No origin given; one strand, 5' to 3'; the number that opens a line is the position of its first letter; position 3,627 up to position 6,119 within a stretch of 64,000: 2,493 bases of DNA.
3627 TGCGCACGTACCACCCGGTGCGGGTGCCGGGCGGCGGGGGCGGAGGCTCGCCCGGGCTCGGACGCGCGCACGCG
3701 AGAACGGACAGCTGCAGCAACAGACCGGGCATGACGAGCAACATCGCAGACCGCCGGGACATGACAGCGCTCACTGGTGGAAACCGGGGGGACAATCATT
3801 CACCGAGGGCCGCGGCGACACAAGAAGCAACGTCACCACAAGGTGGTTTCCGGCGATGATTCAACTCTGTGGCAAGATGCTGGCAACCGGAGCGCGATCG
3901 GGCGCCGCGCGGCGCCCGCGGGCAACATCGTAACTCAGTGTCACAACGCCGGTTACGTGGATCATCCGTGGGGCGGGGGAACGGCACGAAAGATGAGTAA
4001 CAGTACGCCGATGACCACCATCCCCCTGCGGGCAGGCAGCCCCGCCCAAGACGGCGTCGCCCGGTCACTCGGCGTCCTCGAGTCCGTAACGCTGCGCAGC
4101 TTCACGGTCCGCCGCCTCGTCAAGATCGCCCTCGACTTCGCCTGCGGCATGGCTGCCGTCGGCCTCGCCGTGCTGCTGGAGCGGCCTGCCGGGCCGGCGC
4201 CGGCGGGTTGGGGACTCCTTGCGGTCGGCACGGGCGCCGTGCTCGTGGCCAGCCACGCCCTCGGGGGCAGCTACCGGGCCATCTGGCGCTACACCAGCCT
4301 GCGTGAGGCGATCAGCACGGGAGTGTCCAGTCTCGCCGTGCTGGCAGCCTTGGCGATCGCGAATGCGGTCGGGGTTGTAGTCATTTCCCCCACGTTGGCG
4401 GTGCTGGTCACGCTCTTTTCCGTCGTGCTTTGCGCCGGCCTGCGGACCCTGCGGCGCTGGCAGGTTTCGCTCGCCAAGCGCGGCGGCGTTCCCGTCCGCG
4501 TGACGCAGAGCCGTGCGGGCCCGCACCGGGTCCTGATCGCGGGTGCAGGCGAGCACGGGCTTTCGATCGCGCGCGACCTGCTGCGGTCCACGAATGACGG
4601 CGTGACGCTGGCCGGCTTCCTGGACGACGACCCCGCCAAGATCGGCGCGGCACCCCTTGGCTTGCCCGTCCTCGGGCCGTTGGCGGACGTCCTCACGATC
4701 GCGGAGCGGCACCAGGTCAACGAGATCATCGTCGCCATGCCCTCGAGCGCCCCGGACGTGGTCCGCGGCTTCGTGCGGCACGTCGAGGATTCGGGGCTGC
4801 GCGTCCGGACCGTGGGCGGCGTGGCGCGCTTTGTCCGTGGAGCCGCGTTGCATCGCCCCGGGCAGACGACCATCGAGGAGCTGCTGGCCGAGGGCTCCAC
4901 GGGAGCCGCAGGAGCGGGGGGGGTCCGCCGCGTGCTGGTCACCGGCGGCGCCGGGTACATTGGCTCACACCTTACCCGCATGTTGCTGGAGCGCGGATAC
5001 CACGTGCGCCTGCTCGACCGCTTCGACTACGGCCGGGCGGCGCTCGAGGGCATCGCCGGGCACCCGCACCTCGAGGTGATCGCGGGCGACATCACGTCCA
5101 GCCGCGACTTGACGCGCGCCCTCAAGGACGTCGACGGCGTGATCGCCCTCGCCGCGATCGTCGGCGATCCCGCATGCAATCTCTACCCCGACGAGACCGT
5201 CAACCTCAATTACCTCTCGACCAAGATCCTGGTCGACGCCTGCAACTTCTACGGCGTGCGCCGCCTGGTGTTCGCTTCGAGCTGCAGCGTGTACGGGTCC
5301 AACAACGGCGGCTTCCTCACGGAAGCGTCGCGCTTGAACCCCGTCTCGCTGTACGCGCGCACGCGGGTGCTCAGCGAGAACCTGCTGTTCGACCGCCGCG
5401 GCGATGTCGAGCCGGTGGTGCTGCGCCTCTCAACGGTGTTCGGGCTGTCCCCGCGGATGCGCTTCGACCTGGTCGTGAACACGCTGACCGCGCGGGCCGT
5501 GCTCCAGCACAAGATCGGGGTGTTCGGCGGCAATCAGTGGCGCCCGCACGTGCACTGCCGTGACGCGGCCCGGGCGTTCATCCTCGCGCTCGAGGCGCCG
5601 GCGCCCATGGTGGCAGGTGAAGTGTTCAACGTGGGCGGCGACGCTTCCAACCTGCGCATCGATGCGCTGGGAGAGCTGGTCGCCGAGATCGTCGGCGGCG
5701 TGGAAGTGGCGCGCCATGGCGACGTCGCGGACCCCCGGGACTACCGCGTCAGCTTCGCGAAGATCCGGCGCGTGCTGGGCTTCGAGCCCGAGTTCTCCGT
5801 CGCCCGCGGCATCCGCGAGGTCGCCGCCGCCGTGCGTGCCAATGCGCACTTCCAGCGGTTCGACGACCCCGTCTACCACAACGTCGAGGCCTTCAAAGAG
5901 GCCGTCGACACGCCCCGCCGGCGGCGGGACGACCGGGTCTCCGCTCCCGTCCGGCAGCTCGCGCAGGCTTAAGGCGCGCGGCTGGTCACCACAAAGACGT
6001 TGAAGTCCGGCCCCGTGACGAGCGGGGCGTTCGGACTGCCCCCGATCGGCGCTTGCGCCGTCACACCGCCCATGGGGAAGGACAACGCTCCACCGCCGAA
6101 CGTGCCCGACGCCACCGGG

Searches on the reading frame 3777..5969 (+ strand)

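Call 53: search_protein_families(library=pfam, proteins=[window:3777-5969:+], max_evalue=0.00001)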
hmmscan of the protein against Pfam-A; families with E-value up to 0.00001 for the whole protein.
window:3777-5969:+ (731 aa): 8 families
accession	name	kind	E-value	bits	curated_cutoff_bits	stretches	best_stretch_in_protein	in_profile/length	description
PF01370.27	Epimerase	-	2.3e-47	161.9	20.9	1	386-620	1-240/240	NAD dependent epimerase/dehydratase family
PF16363.11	GDP_Man_Dehyd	-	1.5e-29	104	27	1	387-681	1-331/332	GDP-mannose 4,6 dehydratase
PF01073.25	3Beta_HSD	-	1.9e-21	76.8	22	1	387-617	1-246/280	3-beta hydroxysteroid dehydrogenase/isomerase family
PF13460.12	NAD_binding_10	-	7.5e-16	59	27.2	1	390-513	1-109/184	NAD(P)H-binding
PF04321.23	RmlD_sub_bind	-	2.8e-15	56.6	27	1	385-607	2-199/287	RmlD substrate binding domain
PF13727.12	CoA_binding_3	-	3.8e-14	53.5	25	1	177-346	17-174/175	CoA-binding domain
PF02719.21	Polysacc_synt_2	-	2.3e-10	40.6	20.2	1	386-502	1-128/293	Polysaccharide biosynthesis protein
PF05368.20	NmrA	-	3.9e-10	40.3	27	1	385-502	4-107/298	NmrA-like family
